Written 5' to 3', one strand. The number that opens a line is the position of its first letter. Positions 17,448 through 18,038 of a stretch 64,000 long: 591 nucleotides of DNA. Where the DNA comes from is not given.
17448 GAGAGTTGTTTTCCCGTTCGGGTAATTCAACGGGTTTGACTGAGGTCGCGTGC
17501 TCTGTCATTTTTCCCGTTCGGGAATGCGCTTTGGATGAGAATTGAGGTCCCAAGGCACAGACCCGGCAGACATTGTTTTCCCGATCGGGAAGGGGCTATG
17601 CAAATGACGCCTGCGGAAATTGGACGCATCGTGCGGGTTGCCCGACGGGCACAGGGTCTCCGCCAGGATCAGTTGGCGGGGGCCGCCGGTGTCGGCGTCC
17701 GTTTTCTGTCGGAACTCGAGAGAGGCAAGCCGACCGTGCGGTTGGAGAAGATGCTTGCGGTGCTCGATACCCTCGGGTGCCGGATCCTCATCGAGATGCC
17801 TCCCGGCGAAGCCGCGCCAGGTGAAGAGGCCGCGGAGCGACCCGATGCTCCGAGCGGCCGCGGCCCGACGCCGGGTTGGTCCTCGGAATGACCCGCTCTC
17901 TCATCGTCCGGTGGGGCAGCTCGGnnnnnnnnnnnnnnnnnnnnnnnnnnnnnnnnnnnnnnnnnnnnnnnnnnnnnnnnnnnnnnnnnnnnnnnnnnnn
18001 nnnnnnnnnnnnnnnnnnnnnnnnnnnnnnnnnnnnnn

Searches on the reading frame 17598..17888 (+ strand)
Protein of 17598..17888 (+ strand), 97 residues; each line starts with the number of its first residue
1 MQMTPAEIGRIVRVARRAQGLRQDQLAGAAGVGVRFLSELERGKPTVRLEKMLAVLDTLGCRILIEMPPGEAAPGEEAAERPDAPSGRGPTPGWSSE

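Call 9: search_protein_families(library=pfam, proteins=[window:17598-17888:+])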
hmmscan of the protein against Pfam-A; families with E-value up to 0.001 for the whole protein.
window:17598-17888:+ (97 aa): 4 families
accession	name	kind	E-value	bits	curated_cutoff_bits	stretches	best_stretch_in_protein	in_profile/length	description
PF01381.28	HTH_3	-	4.9e-09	36.5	23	1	13-63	2-52/55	Helix-turn-helix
PF13560.12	HTH_31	-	8.2e-08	32.9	27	1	7-60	1-55/64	Helix-turn-helix domain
PF13443.12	HTH_26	-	4.5e-05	24.1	22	1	18-63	8-54/63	Cro/C1-type HTH DNA-binding domain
PF13744.12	HTH_37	-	0.00029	21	27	1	7-67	18-79/80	Helix-turn-helix domain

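Call 10: search_protein_families(library=ncbifam, proteins=[window:17598-17888:+])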
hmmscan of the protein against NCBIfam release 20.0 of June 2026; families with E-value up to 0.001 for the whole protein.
window:17598-17888:+ (97 aa): 4 families
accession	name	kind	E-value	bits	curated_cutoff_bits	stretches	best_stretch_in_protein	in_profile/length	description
TIGR03070.1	couple_hipB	subfamily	2.5e-20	72.2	71.65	1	7-62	2-57/58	type II toxin-antitoxin system Y4mF family antitoxin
NF006015.0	PRK08154.1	subfamily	1.7e-06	27.4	204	1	6-63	29-86/314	anaerobic benzoate catabolism transcriptional regulator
NF046032.1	TransRegSlrRBacil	equivalog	1.5e-05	25.1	250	1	8-47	2-44/149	HTH-type transcriptional regulator SlrR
NF041677.1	trans_regClgR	equivalog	2.9e-05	24.1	170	1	8-60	9-61/113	transcriptional regulator ClgR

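Call 12: find_homologous_proteins(query=window:17598-17888:+)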
Query window:17598-17888:+ (97 aa): 781 proteins with E <= 0.001 among 814 candidates; the best 120 are listed.
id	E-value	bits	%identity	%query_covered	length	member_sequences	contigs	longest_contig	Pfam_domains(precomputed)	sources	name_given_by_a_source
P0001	3.8e-53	195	98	100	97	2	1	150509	PF01381.29,PF13560.13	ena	-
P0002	5.5e-47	176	89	100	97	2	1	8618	PF01381.29,PF13560.13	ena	-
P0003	8.5e-46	172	88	98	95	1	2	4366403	PF13744.13,PF01381.29,PF13560.13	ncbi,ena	-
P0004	1.3e-45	171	88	98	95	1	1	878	PF01381.29,PF13560.13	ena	-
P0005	3.5e-40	154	82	98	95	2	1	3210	PF01381.29,PF13560.13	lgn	-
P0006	5.6e-39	150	79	100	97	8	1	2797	PF01381.29,PF13560.13,PF13443.13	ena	-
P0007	3.1e-38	148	80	98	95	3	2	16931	PF01381.29,PF13560.13,PF13443.13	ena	-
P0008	1.4e-37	146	79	98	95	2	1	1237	PF13744.13,PF01381.29,PF13560.13,PF13443.13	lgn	-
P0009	2.9e-37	145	80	98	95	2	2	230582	PF01381.29,PF13560.13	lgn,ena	-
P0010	3.7e-37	144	77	98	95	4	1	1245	PF01381.29,PF13560.13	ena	-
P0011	4.5e-37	144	79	98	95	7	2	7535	PF01381.29,PF13560.13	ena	-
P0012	5.6e-37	144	76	98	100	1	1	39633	PF01381.29,PF13560.13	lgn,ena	-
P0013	6.4e-37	144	76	98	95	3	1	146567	PF01381.29,PF13560.13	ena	-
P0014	2.0e-36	142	78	98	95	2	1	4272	PF01381.29,PF13560.13,PF13443.13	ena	-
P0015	2.0e-36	142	77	98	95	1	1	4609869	PF13744.13,PF01381.29,PF13560.13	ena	-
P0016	2.9e-36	141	76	98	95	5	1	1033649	PF13744.13,PF01381.29,PF13560.13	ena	-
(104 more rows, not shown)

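Call 28: find_related_loci(query=A1, collection=metagenome_contigs, flank=2500)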
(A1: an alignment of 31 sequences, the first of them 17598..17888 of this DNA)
Query A1 (97 aa) in metagenome_contigs; peptide patterns used: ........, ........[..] (x = any residue, [..] = any of these).
497 stretches matched a pattern; 187 encode a relative of the query (tblastn E <= 1e-3); the best 80 are kept; 80 distinct loci.
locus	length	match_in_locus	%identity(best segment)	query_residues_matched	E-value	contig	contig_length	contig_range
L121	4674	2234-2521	75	2-97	8e-39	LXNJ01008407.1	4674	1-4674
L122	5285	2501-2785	74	3-97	6e-37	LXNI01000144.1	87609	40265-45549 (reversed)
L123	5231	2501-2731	77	2-78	3e-34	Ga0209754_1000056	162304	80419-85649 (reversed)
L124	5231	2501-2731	77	2-78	3e-34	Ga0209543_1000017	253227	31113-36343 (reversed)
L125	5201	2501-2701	78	3-70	3e-28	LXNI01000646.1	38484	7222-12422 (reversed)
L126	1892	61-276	71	1-72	5e-28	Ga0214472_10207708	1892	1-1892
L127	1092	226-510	59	3-92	2e-27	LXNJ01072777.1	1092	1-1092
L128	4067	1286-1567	58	3-97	1e-26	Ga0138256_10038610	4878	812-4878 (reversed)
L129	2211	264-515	63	1-87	2e-26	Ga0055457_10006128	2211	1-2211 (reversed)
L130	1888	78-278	72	3-69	2e-26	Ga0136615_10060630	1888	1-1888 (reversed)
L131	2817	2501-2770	58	1-96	3e-26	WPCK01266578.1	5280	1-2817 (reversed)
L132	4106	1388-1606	67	3-75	4e-26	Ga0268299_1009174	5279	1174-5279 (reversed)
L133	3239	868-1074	71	1-69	5e-26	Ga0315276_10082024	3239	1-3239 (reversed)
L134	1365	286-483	73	3-68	3e-26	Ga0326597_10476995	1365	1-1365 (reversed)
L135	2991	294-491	74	3-68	5e-26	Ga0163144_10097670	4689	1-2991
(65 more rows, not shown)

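Call 30: find_encoding_contigs(protein=P0001, flank=3000, max_places=2)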
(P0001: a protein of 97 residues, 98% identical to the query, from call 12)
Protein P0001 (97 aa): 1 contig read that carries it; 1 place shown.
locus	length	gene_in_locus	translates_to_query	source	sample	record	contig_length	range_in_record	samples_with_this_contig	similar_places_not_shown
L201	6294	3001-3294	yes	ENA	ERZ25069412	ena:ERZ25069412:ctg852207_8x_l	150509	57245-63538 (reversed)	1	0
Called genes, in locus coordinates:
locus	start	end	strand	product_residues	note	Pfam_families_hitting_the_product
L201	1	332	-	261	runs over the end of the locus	PF00561:Abhydrolase_1, PF12697:Abhydrolase_6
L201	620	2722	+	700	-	PF19313:DUF5916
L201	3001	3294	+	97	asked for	PF13560:HTH_31, PF01381:HTH_3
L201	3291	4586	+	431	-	PF13657:Couple_hipA, PF07804:HipA_C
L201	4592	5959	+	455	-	-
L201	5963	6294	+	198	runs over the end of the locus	PF13795:HupE_UreJ_2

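Call 31: find_encoding_contigs(protein=P0003, flank=3000, max_places=2)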
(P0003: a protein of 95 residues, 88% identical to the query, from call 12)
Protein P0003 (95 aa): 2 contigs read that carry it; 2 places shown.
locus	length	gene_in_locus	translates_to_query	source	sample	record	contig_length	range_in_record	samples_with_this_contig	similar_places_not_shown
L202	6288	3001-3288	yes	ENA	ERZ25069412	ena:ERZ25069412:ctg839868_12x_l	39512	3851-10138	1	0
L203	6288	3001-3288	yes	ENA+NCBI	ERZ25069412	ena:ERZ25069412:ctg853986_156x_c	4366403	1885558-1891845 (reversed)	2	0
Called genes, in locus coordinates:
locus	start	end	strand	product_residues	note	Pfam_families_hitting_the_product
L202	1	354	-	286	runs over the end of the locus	PF00561:Abhydrolase_1, PF12146:Hydrolase_4 (weak), PF12697:Abhydrolase_6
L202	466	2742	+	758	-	PF19313:DUF5916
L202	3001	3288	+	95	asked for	PF13744:HTH_37 (weak), PF13560:HTH_31, PF01381:HTH_3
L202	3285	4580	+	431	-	PF13657:Couple_hipA, PF07804:HipA_C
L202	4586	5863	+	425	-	-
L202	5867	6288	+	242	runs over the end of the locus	PF13795:HupE_UreJ_2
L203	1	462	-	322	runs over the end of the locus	PF00561:Abhydrolase_1, PF12146:Hydrolase_4 (weak), PF12697:Abhydrolase_6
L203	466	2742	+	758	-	PF19313:DUF5916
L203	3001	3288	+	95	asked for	PF13744:HTH_37 (weak), PF13560:HTH_31, PF01381:HTH_3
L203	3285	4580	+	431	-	PF13657:Couple_hipA, PF07804:HipA_C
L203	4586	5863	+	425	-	-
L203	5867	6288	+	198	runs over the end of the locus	PF13795:HupE_UreJ_2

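Call 32: find_encoding_contigs(protein=P0009, flank=3000, max_places=2)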
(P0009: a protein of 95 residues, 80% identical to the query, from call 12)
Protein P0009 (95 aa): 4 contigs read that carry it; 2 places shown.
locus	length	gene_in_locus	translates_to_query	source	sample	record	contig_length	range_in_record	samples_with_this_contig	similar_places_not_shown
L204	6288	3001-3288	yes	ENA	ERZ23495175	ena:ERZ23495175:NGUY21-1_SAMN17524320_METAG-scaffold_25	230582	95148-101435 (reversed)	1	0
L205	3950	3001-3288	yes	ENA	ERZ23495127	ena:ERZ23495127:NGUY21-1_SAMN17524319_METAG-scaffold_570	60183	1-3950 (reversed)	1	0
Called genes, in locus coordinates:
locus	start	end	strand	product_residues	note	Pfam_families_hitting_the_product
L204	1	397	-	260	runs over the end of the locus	PF00561:Abhydrolase_1, PF00975:Thioesterase, PF12697:Abhydrolase_6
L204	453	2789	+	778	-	PF06452:CBM9_1 (weak), PF19313:DUF5916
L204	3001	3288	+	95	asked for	PF13560:HTH_31, PF01381:HTH_3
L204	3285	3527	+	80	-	PF13657:Couple_hipA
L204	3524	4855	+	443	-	-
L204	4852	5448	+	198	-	PF13795:HupE_UreJ_2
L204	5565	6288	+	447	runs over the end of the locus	-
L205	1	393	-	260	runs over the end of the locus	PF00561:Abhydrolase_1, PF00975:Thioesterase, PF12697:Abhydrolase_6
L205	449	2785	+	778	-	PF06452:CBM9_1 (weak), PF19313:DUF5916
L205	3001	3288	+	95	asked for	PF13560:HTH_31, PF01381:HTH_3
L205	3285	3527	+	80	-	PF13657:Couple_hipA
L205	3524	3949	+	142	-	?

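Call 33: find_encoding_contigs(protein=P0015, flank=3000, max_places=2)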
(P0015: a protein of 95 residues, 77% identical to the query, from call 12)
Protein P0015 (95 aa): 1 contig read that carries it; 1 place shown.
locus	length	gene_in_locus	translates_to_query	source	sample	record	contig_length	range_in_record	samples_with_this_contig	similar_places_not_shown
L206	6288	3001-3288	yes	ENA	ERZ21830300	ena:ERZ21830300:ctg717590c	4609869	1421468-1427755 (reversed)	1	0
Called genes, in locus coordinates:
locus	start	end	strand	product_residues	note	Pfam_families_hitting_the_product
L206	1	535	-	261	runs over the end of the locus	PF00561:Abhydrolase_1, PF12697:Abhydrolase_6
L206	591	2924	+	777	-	PF19313:DUF5916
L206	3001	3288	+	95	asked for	PF13744:HTH_37 (weak), PF13560:HTH_31, PF01381:HTH_3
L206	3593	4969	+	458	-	-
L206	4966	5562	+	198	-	PF13795:HupE_UreJ_2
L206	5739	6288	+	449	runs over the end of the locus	-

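Call 42: search_solved_structures(query=window:17604-17888:+, max_evalue=0.01, show_alignments=2)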
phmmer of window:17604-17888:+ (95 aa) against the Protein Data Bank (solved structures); distinct sequences matched with E-value up to 0.01: 9.
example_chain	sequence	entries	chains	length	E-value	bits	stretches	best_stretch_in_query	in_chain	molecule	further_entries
8ezt_A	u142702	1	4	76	7.7e-10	42.3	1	4-67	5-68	HipB(Lp)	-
5woq_A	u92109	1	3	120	0.00024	24.7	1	6-62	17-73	Transcriptional regulator ClgR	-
2b5a_A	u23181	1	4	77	0.00081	23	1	5-56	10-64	C.BclI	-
6jq1_A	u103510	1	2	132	0.0013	22.4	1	10-53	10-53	Transcriptional regulator, XRE family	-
3f51_A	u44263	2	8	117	0.0015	22.1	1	6-63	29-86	Clp gene regulator (ClgR)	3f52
7t5u_A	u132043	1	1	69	0.0049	20.5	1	5-59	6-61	Helix-turn-helix domain-containing protein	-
6rnz_A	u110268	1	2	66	0.0062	20.2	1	10-52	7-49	HTH-type transcriptional regulator DdrOC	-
5tn0_A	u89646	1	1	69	0.0067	20.1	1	6-59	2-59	HTH-type transcriptional regulator SinR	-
3qq6_A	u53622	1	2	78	0.0079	19.9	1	6-58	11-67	HTH-type transcriptional regulator sinR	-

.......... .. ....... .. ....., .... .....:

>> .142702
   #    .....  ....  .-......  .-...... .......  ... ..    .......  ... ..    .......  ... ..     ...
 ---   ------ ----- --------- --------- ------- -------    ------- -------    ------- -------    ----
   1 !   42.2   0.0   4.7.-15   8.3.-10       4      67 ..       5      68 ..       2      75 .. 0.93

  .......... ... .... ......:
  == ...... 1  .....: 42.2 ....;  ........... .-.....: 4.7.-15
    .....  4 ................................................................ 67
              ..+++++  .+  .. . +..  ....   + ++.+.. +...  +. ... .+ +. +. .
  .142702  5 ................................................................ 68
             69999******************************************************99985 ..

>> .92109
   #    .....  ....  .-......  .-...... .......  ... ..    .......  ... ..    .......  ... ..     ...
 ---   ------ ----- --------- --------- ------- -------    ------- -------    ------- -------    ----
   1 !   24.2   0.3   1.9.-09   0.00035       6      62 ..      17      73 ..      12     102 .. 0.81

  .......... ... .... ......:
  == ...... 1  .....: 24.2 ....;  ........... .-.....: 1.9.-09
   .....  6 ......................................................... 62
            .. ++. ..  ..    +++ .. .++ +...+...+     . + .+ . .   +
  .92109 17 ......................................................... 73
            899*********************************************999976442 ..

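Call 47: find_encoding_contigs(protein=P0002, flank=3000, max_places=1)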
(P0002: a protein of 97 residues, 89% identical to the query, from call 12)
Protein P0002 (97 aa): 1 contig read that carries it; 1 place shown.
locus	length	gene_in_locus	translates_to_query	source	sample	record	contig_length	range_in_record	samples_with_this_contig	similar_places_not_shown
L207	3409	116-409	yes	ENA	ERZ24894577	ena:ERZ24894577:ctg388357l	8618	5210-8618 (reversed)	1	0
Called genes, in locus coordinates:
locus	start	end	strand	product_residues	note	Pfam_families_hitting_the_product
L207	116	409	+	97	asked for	PF13560:HTH_31, PF01381:HTH_3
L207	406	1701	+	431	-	PF13657:Couple_hipA, PF07804:HipA_C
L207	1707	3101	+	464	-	-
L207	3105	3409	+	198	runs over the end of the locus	PF13795:HupE_UreJ_2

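Call 48: find_encoding_contigs(protein=P0007, flank=3000, max_places=1)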
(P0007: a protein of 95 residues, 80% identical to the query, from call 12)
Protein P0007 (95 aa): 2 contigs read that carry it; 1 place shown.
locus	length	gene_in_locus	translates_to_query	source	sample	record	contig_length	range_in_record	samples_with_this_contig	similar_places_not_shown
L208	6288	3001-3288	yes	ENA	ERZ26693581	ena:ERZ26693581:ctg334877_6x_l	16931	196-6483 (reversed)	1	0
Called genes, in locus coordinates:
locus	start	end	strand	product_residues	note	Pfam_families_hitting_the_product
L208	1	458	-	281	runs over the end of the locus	PF12146:Hydrolase_4 (weak), PF00561:Abhydrolase_1, PF12697:Abhydrolase_6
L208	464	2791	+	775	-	PF06452:CBM9_1 (weak), PF19313:DUF5916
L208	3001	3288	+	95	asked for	PF13560:HTH_31, PF01381:HTH_3, PF13443:HTH_26 (weak)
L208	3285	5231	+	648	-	PF13657:Couple_hipA, PF07804:HipA_C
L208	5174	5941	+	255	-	-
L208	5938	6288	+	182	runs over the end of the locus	?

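Call 49: find_encoding_contigs(protein=P0013, flank=3000, max_places=1)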
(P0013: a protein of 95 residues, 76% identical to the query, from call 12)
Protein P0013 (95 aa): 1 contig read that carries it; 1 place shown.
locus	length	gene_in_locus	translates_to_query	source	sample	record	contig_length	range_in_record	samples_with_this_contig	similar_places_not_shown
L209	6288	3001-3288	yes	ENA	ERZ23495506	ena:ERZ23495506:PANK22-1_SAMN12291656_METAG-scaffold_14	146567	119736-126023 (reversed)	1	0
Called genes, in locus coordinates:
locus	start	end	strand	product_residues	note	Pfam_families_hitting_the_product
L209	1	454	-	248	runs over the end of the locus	PF00561:Abhydrolase_1, PF12697:Abhydrolase_6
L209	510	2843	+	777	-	PF19313:DUF5916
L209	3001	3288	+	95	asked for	PF13560:HTH_31 (weak), PF01381:HTH_3 (weak)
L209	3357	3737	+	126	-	PF13657:Couple_hipA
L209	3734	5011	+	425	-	-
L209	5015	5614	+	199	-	PF13795:HupE_UreJ_2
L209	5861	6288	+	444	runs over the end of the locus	-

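Call 50: find_encoding_contigs(protein=P0016, flank=3000, max_places=1)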
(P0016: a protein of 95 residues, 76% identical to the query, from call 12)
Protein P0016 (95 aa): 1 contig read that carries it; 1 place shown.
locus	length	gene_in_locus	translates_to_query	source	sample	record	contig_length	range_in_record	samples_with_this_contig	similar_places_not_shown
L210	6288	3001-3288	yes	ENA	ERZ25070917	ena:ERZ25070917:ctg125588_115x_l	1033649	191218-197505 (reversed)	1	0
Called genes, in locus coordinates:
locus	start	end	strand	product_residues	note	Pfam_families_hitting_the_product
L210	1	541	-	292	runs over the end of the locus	PF00561:Abhydrolase_1, PF12146:Hydrolase_4 (faint), PF12697:Abhydrolase_6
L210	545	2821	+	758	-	PF06452:CBM9_1 (weak), PF19313:DUF5916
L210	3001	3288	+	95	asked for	PF13744:HTH_37 (weak), PF13560:HTH_31, PF01381:HTH_3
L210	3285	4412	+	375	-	-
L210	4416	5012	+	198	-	PF13795:HupE_UreJ_2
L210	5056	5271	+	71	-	PF15919:HicB_lk_antitox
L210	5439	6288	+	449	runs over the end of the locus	-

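Call 61: search_dna_similar(query=window:17604-17888:+, collection=plasmids, mode=protein, max_rows=25, max_evalue=1e-8)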
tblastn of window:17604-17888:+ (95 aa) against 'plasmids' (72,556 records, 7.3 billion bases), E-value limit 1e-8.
Records with a match: 33; places in all: 35; records where one place covers at least 80% of the query: 0.
Best place of each record, by identity: 60-80% 9; <60% 24.
By first word of the organism name: Rhizobium 6; Sinorhizobium 6; Sphingobium 6; Novosphingobium 3; Acidovorax 3; Delftia 2; Tistrella 1; Sphingomonas 1; Sphingopyxis 1; Bosea 1; and 3 more.
By predicted mobility (MOB-suite, as given by PLSDB): conjugative 17; non-mobilizable 15; mobilizable 1.
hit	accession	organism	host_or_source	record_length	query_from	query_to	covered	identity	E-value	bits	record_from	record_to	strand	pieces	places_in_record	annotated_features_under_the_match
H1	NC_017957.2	Tistrella mobilis KA081020-065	-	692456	1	63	66%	63.5%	5e-16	78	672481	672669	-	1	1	helix-turn-helix transcriptional regulator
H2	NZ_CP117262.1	Rhizobium tumorigenes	Rubus sp.,pure bacterial culture,Aerial ...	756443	2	63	65%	61.3%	1e-16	80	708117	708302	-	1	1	helix-turn-helix transcriptional regulator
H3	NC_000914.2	Sinorhizobium fredii NGR234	-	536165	2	63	65%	61.3%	2e-16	79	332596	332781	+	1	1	type II toxin-antitoxin system Y4mF family antitoxin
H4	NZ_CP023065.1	Sinorhizobium sp. CCBAU 05631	G.max,nodule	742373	2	63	65%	61.3%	2e-16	79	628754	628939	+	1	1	type II toxin-antitoxin system Y4mF family antitoxin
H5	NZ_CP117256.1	Rhizobium tumorigenes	Rubus sp.,pure bacterial culture,Aerial ...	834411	2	63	65%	61.3%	2e-16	79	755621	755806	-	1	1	helix-turn-helix transcriptional regulator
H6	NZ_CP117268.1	Rhizobium rhododendri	Rhododendron sp.,pure bacterial ...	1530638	2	63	65%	61.3%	2e-16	79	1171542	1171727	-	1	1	record has no annotation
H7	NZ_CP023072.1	Sinorhizobium fredii CCBAU 83666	G.max,nodule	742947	2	63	65%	61.3%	2e-16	79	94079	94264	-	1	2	type II toxin-antitoxin system Y4mF family antitoxin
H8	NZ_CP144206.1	Sinorhizobium chiapasense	mixed culture,rhizosphere soil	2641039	2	63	65%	59.7%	3e-16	79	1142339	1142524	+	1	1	none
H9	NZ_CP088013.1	Rhizobium sp. T136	Melilotus albus,Cell culture,root nodule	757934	2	63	65%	59.7%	9e-16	77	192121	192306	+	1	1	helix-turn-helix transcriptional regulator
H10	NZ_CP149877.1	Rhizobium sp. T1473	-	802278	2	63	65%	59.7%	9e-16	77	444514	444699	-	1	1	helix-turn-helix transcriptional regulator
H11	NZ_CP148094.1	Rhizobium sp. T1470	-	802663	2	63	65%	59.7%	9e-16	77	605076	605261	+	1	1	helix-turn-helix transcriptional regulator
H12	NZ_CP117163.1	Sphingobium sp. AntQ-1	Genomic DNA,PAH-contaminated soil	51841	6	63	61%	62.1%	2e-12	68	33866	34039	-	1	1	type II toxin-antitoxin system Y4mF family antitoxin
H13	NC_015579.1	Novosphingobium sp. PP1Y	-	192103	1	61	64%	59.0%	7e-15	75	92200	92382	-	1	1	type II toxin-antitoxin system Y4mF family antitoxin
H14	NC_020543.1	Sphingomonas sp. MM-1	-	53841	1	63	66%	55.6%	4e-13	70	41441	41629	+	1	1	type II toxin-antitoxin system Y4mF family antitoxin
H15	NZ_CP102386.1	Sphingopyxis sp. DBS4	soil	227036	1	63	66%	55.6%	4e-13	70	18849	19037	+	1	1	type II toxin-antitoxin system Y4mF family antitoxin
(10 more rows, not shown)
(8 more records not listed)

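Call 62: get_annotated_region(hit=H3, flank=2000)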
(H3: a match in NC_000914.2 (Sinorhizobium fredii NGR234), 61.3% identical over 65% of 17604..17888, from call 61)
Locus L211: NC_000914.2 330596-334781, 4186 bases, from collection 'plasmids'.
description: Sinorhizobium fredii NGR234 plasmid pNGR234a, complete sequence
organism: Sinorhizobium fredii NGR234 (NCBI taxid 394)
taxonomy: Bacteria; Pseudomonadota; Alphaproteobacteria; Hyphomicrobiales; Rhizobiaceae; Sinorhizobium; Sinorhizobium fredii; Sinorhizobium fredii NGR234
host: -; source: -; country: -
typing (MOB-suite, as given by PLSDB): conjugative; replicon rep_cluster_473; relaxase MOBQ; mating-pair formation MPF_T
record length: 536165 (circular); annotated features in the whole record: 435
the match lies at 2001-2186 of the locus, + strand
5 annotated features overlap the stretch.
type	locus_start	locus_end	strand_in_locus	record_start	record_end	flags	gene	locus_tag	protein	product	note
CDS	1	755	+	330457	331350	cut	-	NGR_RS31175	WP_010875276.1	amidohydrolase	-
CDS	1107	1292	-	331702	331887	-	-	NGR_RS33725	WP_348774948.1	hypothetical protein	-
CDS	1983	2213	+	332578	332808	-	-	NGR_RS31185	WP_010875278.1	type II toxin-antitoxin system Y4mF family antitoxin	-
CDS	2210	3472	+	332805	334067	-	-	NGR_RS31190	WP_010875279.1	type II toxin-antitoxin system HipA family toxin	-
CDS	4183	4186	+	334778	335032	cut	-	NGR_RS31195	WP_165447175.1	hypothetical protein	-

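Call 66: search_protein_families(library=padloc, proteins=[window:17604-17888:+], max_evalue=0.001)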
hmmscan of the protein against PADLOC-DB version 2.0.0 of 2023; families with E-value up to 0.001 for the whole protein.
window:17604-17888:+ (95 aa): 1 family
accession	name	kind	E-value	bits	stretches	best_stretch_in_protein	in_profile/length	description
PDLC02926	HTH_VI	-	9.6e-07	27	1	6-49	2-45/92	-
